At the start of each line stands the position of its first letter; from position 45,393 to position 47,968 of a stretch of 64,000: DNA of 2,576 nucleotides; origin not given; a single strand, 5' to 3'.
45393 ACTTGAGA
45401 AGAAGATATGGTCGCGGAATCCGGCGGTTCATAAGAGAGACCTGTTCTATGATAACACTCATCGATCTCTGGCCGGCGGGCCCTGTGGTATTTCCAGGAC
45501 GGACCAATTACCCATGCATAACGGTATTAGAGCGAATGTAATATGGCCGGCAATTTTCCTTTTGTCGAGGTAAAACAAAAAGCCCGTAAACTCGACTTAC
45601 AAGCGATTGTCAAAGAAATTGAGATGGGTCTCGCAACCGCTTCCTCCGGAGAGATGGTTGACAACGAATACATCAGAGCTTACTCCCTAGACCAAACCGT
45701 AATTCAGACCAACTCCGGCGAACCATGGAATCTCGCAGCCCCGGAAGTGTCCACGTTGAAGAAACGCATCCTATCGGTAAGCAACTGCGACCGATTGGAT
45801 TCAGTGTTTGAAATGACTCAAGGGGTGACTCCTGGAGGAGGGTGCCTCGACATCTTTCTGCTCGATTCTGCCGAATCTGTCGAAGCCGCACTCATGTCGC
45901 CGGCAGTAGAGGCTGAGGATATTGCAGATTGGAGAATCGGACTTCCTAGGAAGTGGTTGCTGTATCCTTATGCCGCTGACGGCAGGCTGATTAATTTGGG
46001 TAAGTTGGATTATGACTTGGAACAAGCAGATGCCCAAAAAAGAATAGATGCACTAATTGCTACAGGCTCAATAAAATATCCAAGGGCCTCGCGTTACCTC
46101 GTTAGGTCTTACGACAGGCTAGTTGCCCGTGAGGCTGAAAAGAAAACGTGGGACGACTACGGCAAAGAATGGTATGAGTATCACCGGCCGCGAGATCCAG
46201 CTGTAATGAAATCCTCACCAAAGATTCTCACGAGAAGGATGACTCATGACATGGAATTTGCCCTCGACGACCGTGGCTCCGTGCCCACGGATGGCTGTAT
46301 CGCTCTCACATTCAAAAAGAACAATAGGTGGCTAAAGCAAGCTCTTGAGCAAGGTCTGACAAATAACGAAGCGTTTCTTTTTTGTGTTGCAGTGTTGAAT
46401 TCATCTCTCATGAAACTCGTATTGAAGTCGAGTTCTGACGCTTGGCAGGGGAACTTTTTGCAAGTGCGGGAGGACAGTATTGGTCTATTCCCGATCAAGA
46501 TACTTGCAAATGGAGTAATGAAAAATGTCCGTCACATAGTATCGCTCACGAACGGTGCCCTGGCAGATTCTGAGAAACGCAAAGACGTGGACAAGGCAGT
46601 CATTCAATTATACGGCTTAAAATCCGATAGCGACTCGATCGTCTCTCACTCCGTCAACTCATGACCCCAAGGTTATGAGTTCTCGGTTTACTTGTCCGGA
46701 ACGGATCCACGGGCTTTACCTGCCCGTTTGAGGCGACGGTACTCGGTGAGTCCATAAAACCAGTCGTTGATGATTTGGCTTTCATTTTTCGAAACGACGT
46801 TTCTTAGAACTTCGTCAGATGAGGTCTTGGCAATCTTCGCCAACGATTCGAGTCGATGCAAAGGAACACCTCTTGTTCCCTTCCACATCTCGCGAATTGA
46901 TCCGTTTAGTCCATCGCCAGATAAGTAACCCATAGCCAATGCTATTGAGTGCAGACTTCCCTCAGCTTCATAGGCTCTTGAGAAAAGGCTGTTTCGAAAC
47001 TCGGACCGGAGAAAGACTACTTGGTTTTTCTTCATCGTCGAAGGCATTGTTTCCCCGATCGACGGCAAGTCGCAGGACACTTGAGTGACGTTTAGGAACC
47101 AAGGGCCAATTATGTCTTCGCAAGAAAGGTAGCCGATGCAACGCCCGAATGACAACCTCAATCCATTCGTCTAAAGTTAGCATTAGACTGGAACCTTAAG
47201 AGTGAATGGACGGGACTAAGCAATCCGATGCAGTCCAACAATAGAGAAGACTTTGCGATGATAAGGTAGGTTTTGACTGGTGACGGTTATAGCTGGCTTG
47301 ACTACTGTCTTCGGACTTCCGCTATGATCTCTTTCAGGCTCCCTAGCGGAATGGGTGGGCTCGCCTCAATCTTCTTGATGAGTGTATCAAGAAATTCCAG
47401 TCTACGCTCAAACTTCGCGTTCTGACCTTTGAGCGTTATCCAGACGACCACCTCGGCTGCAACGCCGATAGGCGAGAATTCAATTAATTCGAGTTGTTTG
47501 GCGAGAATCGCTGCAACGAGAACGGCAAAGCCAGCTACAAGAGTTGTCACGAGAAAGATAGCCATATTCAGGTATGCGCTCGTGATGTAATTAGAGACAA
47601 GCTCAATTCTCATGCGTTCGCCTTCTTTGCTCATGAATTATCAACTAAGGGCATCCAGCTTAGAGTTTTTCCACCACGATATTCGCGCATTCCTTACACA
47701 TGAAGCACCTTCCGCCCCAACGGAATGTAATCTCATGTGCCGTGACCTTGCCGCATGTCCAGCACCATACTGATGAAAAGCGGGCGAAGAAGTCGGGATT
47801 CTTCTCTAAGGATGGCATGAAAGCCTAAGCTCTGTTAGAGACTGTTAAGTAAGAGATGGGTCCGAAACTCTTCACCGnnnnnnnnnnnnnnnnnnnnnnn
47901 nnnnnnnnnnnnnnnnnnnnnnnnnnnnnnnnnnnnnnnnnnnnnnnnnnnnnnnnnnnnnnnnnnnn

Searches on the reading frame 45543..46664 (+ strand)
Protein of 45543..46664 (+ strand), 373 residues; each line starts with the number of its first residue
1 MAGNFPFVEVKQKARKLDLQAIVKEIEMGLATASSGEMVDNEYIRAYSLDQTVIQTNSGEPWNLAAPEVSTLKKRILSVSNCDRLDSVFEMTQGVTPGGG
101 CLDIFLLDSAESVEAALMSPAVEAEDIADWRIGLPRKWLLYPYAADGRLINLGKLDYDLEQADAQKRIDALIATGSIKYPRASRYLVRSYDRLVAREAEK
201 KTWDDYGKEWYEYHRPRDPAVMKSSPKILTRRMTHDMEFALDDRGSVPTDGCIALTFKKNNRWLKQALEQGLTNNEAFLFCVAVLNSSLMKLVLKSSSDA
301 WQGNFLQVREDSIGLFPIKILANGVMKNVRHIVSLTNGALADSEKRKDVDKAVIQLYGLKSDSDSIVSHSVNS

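Call 4: search_protein_families(library=pfam, proteins=[window:45543-46664:+], max_evalue=1)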
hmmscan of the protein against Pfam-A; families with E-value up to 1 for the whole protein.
window:45543-46664:+ (373 aa): 1 family
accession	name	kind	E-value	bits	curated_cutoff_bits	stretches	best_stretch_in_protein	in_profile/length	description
PF12950.13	TaqI_C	-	6.8e-06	26.8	26.5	1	201-318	31-118/118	TaqI-like C-terminal specificity domain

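Call 5: search_protein_families(library=padloc, proteins=[window:45543-46664:+], max_evalue=1)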
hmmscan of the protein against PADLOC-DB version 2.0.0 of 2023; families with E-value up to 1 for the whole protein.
window:45543-46664:+ (373 aa): 5 families
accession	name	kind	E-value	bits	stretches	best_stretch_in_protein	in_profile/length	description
PDLC03226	MTase_II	-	2.3e-07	27.8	1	177-261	405-484/579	Type II methyltransferase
PDLC03313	MTase_II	-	6.8e-07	26.2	2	55-154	299-396/563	Type II methyltransferase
PDLC02529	PglX|PglXI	-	3.6e-06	22.9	1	40-298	511-730/1189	PglX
PDLC03604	REase_MTase_IIG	-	0.00012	18.3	1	177-323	801-939/1011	Type IIG restriction enzyme-methyltransferase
PDLC03335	MTase_II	-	0.0031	14.3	1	157-330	433-583/607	Type II methyltransferase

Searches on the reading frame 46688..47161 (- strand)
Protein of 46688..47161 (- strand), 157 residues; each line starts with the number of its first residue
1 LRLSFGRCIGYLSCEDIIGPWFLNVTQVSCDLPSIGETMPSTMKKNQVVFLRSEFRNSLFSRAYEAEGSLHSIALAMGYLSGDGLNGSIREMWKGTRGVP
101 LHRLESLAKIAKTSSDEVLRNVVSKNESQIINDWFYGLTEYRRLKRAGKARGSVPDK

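Call 4: search_protein_families(library=pfam, proteins=[window:46688-47161:-], max_evalue=1)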
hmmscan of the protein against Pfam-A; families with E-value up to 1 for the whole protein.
window:46688-47161:- (157 aa): 1 family
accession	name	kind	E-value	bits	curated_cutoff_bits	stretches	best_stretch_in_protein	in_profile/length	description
PF13220.11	DUF4028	-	0.074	13.3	25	1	108-137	3-32/65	Protein of unknown function (DUF4028)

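Call 5: search_protein_families(library=padloc, proteins=[window:46688-47161:-], max_evalue=1)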
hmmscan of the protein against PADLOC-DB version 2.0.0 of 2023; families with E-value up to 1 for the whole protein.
window:46688-47161:- (157 aa): 0 families

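Call 9: search_protein_families(library=phrogs, proteins=[window:46688-47161:-], max_evalue=1)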
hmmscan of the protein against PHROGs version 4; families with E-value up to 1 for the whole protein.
window:46688-47161:- (157 aa): 0 families

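Call 10: search_protein_families(library=ncbifam, proteins=[window:46688-47161:-], max_evalue=1)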
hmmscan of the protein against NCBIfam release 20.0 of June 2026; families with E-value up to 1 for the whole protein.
window:46688-47161:- (157 aa): 0 families

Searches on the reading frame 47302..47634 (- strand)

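Call 4: search_protein_families(library=pfam, proteins=[window:47302-47634:-], max_evalue=1)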
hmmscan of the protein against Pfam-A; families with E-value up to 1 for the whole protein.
window:47302-47634:- (110 aa): 1 family
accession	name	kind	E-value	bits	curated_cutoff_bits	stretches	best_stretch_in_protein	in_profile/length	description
PF14904.11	FAM86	-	0.046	14.2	23.5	1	79-107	66-94/94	Family of unknown function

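Call 5: search_protein_families(library=padloc, proteins=[window:47302-47634:-], max_evalue=1)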
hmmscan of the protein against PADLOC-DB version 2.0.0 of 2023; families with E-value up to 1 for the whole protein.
window:47302-47634:- (110 aa): 0 families

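Call 9: search_protein_families(library=phrogs, proteins=[window:47302-47634:-], max_evalue=1)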
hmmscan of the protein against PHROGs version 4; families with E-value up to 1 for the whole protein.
window:47302-47634:- (110 aa): 2 families
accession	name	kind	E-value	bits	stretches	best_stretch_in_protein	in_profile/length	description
phrog_23222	-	lysis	0.13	13.2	1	19-90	34-102/123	lysM motif protein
phrog_29512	-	unknown function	0.17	13.1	1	8-50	8-51/83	-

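Call 10: search_protein_families(library=ncbifam, proteins=[window:47302-47634:-], max_evalue=1)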
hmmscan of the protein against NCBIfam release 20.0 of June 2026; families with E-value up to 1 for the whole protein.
window:47302-47634:- (110 aa): 1 family
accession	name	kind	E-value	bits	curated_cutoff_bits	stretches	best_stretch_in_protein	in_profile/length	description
NF038008.1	ABC_perm_DarB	equivalog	0.021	12.7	700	1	14-91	403-480/777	darobactin export ABC transporter permease subunit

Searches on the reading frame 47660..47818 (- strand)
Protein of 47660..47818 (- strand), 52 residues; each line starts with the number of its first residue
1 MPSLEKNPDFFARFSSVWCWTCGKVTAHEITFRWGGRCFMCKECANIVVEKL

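Call 4: search_protein_families(library=pfam, proteins=[window:47660-47818:-], max_evalue=1)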
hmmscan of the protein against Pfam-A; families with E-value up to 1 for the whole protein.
window:47660-47818:- (52 aa): 2 families
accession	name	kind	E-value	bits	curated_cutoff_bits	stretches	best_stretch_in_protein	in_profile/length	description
PF01667.23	Ribosomal_S27e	-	0.045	13.9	24.5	1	13-50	4-38/55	Ribosomal protein S27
PF01194.22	RNA_pol_N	-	0.74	10.5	26.9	1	17-29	4-16/58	RNA polymerases N / 8 kDa subunit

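Call 5: search_protein_families(library=padloc, proteins=[window:47660-47818:-], max_evalue=1)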
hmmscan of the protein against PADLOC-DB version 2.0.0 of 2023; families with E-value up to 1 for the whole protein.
window:47660-47818:- (52 aa): 0 families

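Call 9: search_protein_families(library=phrogs, proteins=[window:47660-47818:-], max_evalue=1)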
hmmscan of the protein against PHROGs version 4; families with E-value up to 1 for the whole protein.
window:47660-47818:- (52 aa): 4 families
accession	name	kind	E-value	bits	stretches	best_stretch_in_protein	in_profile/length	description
phrog_11291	-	unknown function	0.00026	21.8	1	21-43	16-38/61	-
phrog_25582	-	unknown function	0.051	14.8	1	17-43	30-56/63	-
phrog_21438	-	unknown function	0.069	14.3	1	10-33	34-57/80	-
phrog_4681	-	moron, auxiliary metabolic gene and host takeover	0.097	13.6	1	19-51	52-82/87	antitoxin from a toxin-antitoxin system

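Call 10: search_protein_families(library=ncbifam, proteins=[window:47660-47818:-], max_evalue=1)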
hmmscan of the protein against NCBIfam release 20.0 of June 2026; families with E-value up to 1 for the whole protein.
window:47660-47818:- (52 aa): 1 family
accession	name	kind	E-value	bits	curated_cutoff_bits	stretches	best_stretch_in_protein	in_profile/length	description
NF003089.1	PRK04016.1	equivalog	0.31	11.2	79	1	17-29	4-16/61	DNA-directed RNA polymerase subunit N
